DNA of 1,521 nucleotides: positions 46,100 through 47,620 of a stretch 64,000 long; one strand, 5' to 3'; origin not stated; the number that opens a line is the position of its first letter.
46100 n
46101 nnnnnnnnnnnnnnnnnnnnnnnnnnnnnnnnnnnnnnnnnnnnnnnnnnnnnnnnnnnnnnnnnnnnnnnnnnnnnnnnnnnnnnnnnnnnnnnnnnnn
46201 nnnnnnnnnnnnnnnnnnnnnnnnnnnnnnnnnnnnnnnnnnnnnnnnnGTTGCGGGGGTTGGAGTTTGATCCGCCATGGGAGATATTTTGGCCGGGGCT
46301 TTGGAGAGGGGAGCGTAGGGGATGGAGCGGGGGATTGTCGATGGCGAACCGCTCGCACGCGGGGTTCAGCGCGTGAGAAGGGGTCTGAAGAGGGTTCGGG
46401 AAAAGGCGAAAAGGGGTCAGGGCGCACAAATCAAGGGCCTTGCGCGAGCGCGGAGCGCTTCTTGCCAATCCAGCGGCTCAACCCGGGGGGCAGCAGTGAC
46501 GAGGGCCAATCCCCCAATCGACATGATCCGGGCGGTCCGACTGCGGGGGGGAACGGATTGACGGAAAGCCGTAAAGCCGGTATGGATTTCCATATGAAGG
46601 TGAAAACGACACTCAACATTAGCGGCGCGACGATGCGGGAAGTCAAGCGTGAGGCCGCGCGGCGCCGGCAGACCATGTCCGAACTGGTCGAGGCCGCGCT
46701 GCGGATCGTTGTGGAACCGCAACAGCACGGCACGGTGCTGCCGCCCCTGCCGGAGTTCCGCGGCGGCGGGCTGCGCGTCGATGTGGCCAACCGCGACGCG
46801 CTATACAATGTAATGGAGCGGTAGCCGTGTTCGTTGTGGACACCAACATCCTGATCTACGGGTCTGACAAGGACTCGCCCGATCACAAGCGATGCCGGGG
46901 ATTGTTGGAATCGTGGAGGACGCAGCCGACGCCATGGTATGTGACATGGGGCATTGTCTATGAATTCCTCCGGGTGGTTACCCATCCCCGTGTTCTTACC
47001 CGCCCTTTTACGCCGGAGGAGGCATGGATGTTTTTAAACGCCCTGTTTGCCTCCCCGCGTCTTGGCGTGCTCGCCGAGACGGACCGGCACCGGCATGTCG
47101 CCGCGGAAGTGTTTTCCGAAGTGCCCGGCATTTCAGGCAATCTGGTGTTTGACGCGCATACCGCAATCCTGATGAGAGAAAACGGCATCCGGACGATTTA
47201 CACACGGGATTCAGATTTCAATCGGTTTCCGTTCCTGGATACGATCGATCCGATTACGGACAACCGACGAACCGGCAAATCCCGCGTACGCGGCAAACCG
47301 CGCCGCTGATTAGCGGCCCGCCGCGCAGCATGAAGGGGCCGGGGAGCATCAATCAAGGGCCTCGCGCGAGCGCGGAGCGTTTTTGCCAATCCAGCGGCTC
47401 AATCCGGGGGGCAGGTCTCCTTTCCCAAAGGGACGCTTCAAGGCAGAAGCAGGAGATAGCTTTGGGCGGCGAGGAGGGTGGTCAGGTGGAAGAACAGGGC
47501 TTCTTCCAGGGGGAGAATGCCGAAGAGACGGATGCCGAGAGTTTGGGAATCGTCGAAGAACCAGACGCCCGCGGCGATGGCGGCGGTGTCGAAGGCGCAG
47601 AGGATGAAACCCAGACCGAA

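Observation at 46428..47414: vapBC toxin-antitoxin module bracketed by 64-bp direct repeats: a cassette-like insertion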

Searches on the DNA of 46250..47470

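Call 58: search_rna_families(source=window, start=46250, end=47470, threshold=evalue, max_evalue=1)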
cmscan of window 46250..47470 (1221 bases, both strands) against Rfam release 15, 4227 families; matches with E-value up to 1: 0.
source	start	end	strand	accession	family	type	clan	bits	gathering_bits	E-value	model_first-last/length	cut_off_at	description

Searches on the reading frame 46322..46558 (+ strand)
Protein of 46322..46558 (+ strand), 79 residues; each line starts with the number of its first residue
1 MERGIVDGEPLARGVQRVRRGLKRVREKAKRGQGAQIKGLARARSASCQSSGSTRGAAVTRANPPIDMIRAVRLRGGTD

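Call 11: search_protein_families(library=pfam, proteins=[window:46322-46558:+], max_evalue=0.01)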
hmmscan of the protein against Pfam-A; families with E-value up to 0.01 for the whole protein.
window:46322-46558:+ (79 aa): 0 families

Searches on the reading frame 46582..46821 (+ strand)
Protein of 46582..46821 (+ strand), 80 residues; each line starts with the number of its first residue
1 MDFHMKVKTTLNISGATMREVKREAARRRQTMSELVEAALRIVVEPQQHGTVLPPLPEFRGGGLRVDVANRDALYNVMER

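Call 11: search_protein_families(library=pfam, proteins=[window:46582-46821:+], max_evalue=0.01)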
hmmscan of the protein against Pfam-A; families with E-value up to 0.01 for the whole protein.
window:46582-46821:+ (80 aa): 2 families
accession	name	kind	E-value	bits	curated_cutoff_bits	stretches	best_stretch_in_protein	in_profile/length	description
PF19891.5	DUF6364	-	0.00047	21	27.3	1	5-45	1-39/70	Family of unknown function (DUF6364)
PF01402.27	RHH_1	-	0.002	18.5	20.5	1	16-41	9-34/39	Ribbon-helix-helix protein, copG family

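Call 61: search_protein_families(library=ncbifam, proteins=[window:46594-46821:+], max_evalue=0.001)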
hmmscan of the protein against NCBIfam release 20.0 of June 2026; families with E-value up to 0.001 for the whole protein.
window:46594-46821:+ (76 aa): 0 families
